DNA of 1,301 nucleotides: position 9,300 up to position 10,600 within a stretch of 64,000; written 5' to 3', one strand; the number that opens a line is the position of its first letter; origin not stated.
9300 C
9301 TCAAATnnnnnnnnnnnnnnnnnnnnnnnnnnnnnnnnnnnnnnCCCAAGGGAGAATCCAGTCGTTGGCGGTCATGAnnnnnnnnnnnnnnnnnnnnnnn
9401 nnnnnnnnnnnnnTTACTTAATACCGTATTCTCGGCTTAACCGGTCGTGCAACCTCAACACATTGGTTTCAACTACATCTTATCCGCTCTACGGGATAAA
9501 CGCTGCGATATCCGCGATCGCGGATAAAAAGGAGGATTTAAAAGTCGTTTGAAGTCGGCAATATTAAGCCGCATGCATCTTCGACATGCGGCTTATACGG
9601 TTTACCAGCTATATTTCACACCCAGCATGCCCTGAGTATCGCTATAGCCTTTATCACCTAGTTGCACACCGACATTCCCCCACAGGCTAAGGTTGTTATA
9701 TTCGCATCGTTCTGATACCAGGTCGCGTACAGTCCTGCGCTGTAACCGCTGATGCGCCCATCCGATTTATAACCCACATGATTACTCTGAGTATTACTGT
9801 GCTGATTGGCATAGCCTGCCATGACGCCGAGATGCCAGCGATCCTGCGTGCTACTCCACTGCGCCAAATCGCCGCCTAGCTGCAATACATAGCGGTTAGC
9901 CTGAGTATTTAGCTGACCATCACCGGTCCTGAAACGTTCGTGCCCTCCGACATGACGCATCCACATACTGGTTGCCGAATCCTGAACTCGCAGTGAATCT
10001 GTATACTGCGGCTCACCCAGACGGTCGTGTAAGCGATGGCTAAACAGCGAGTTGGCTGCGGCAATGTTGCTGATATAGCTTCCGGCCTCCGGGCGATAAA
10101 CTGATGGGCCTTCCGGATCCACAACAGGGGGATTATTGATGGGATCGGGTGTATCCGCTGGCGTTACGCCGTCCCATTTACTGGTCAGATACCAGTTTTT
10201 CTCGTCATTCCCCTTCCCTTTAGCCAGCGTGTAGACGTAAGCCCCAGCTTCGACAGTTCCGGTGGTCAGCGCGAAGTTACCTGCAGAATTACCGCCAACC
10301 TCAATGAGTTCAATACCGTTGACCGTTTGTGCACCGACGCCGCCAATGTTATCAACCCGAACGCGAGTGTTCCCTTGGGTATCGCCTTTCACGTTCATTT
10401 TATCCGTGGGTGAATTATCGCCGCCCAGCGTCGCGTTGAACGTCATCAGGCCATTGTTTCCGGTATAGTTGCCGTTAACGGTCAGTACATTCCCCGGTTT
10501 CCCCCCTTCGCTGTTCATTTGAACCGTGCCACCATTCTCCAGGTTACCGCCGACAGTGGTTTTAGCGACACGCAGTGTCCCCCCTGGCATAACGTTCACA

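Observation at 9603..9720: Autotransporter translocator domain disrupted by internal deletion and frame change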

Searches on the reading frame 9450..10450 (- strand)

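Call 15: search_protein_families(library=pfam, proteins=[L002:1913-7330:+], max_evalue=0.01)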
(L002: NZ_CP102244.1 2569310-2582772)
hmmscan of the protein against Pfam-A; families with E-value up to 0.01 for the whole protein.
L002:1913-7330:+ (1806 aa): 5 families
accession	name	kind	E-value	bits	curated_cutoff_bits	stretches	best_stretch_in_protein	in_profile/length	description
PF03797.25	Autotransporter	-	1.2e-41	143.7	26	1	1525-1784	1-254/255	Autotransporter beta-domain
PF18883.6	AC_1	-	9.1e-26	90.5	27.1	1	1332-1438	5-114/114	Autochaperone Domain Type 1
PF13018.11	ESPR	-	3.6e-14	53.4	25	1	1-47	1-47/50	Extended Signal Peptide of Type V secretion system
PF03212.20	Pertactin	-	3.9e-10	40.2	22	1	1335-1452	7-120/121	Pertactin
PF12951.13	PATR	-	0.00028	21.3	27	1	1253-1281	1-28/30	Passenger-associated-transport-repeat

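Call 16: search_protein_families(library=ncbifam, proteins=[L002:1913-7330:+], max_evalue=0.001)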
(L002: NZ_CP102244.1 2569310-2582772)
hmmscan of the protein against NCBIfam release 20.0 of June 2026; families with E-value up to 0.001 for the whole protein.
L002:1913-7330:+ (1806 aa): 8 families
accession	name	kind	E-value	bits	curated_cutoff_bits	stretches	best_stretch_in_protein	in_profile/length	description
NF011422.0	PRK14849.1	exception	0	4142.6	2335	1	1-1806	1-1806/1806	ECSE_1600 family autotransporter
NF011841.0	PRK15313.1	equivalog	8.3e-140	467.4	1297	2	1480-1806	634-955/955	intestinal colonization autotransporter adhesin MisL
TIGR01414.1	autotrans_barl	domain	1.3e-122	410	16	1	1346-1806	2-432/432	autotransporter outer membrane beta-barrel domain-containing protein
NF033176.1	auto_AIDA-I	exception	1.5e-106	357.3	1200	1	1298-1805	801-1286/1287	autotransporter adhesin AIDA-I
NF011847.1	PRK15319.1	equivalog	5.8e-64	216.1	2249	3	1458-1806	1713-2050/2050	fibronectin-binding autotransporter adhesin ShdA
NF007285.1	PRK09752.1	equivalog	1.4e-59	201.9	1459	1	1309-1806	769-1250/1250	AIDA-I family autotransporter adhesin YfaL/EhaC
TIGR04393.1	rpt_T5SS_PEPC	repeat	3.8e-51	170.9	23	8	164-209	3-49/49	T5SS/PEP-CTERM-associated repeat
TIGR02601.1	autotrns_rpt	repeat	1.7e-05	24.5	19.85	2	704-728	7-31/32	beta strand repeat protein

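Call 17: search_solved_structures(query=L002:6200-7330:+, max_evalue=0.01, show_alignments=2)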
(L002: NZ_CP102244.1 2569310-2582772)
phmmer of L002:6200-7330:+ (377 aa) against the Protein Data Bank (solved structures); distinct sequences matched with E-value up to 0.01: 2.
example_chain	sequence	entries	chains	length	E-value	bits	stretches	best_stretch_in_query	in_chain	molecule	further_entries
4mee_A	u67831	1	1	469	4.3e-73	250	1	2-377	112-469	Diffuse adherence adhesin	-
7akv_G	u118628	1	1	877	1.1e-10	44.6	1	83-377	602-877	Vag8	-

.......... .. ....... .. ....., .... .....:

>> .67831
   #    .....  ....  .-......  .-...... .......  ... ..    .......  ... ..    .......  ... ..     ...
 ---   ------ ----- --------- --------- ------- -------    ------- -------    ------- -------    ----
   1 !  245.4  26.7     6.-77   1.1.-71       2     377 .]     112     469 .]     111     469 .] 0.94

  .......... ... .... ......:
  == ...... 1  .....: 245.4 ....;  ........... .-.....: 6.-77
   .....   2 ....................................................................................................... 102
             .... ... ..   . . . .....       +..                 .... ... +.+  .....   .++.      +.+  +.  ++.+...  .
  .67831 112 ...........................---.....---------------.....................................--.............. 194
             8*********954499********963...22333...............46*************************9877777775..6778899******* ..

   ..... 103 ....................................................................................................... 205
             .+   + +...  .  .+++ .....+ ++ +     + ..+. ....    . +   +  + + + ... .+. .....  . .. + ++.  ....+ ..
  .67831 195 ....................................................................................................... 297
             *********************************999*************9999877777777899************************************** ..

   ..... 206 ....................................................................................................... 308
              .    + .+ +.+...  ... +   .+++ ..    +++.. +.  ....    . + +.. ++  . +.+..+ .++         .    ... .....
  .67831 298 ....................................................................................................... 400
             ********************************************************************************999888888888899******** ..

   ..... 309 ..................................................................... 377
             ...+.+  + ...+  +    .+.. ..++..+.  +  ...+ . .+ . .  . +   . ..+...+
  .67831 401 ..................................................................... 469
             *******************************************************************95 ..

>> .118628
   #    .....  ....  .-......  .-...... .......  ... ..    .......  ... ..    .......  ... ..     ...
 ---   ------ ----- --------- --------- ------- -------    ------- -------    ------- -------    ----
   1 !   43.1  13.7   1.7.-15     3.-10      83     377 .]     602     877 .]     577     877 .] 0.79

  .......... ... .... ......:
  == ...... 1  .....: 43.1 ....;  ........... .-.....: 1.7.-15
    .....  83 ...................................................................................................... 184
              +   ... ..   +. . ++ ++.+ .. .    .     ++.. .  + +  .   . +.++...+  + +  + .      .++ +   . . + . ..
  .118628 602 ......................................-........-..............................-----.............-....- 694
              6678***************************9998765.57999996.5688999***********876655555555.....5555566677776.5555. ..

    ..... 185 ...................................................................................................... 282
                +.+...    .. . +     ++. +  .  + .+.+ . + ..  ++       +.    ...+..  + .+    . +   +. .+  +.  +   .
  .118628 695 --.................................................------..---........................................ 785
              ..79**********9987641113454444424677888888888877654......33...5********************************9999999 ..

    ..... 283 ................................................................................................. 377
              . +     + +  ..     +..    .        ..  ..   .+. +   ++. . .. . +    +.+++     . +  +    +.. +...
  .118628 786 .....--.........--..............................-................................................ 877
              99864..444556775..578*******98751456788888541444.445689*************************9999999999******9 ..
